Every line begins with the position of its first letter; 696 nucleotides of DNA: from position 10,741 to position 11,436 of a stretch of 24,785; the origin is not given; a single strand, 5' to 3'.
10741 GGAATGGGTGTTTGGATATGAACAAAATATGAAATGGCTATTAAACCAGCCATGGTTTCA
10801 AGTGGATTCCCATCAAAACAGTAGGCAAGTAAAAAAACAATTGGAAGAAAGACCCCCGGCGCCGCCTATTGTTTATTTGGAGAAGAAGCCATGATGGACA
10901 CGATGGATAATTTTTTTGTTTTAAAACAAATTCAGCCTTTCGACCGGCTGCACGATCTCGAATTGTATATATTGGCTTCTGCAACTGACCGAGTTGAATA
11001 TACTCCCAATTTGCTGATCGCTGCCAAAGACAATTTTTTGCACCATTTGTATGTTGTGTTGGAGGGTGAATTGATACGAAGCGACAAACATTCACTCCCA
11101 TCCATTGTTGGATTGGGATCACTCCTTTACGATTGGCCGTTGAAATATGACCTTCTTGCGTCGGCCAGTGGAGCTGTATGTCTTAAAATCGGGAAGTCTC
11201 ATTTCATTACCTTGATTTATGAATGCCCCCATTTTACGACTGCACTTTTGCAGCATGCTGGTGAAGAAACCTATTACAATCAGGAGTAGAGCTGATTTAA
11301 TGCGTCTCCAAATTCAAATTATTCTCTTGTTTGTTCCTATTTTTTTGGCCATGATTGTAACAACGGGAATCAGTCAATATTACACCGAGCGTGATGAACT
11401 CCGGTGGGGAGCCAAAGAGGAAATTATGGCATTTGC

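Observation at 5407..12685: Candidate undescribed signalling module: TLC-transporter/HEAT/cNMP fusion + two Cache-HAMP sensors with unknown output domains + free cNMP-binding protein, all translationally coupled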

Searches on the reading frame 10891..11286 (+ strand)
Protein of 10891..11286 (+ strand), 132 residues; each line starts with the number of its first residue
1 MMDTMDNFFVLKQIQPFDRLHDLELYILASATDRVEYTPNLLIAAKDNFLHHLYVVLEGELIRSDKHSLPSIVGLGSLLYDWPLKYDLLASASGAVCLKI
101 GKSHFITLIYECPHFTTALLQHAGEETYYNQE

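Call 6: search_protein_families(library=pfam, proteins=[window:10891-11286:+], max_evalue=0.1)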
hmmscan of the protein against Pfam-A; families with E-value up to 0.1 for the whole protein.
window:10891-11286:+ (132 aa): 0 families

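Call 7: search_protein_families(library=ncbifam, proteins=[window:10891-11286:+], max_evalue=0.1)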
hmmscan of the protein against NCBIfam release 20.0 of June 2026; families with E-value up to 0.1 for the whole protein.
window:10891-11286:+ (132 aa): 0 families

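Call 107: search_protein_representatives(protein=window:10891-11286:+)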
Query: 132 residues. Proteins with E-value up to 0.001 (for the whole library): 154; up to 1e-10: 57; up to 1e-30: 1. The best 150 are listed.
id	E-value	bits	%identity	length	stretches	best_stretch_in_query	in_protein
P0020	1.0e-83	294.3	100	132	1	1-132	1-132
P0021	1.6e-25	106.1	39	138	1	3-129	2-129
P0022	2.1e-20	89.5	41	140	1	5-122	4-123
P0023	1.3e-18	83.7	37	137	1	1-131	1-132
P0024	4.6e-18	82.0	37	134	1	3-125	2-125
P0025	1.2e-17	80.6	36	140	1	3-126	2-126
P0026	1.7e-17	80.1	38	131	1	5-121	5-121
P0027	2.2e-17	79.7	35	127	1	4-125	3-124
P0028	2.4e-17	79.6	39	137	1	5-126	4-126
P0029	3.9e-17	79.0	34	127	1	5-121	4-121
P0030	4.6e-17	78.7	35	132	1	5-125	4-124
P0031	1.1e-16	77.6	36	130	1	2-127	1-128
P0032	3.6e-16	75.9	41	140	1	5-117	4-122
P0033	3.7e-16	75.8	41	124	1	6-122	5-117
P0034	4.8e-16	75.4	36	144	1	6-123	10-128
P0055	1.9e-12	63.8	37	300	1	5-120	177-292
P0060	6.8e-12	62.0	32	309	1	5-120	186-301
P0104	6.0e-09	52.5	32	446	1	7-119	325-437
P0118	4.6e-08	49.6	31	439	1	7-122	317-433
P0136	2.9e-06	43.8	28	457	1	4-121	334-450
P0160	1.9e-04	37.9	32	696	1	6-127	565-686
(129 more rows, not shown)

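Call 120: search_protein_families(library=pfam, proteins=[P0055, P0060, P0160], max_evalue=0.01)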
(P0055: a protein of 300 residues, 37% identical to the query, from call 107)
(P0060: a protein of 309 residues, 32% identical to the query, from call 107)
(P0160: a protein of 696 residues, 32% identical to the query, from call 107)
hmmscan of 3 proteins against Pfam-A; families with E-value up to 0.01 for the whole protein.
P0055 (300 aa): 2 families
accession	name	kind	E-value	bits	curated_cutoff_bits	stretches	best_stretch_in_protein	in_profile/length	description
PF01590.32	GAF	-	7.7e-18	65.8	22.4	1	26-157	2-133/133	GAF domain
PF13185.12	GAF_2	-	1.8e-11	44.8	28.6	1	27-157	5-135/136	GAF domain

P0060 (309 aa): 1 family
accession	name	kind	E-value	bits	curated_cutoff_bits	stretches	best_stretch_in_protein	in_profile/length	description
PF13185.12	GAF_2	-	7.5e-09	36.3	28.6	1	27-156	3-132/136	GAF domain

P0160 (696 aa): 1 family
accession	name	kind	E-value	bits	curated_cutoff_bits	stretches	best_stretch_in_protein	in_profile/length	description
PF00672.30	HAMP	-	0.0058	17.4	25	0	439-488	2-51/53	HAMP domain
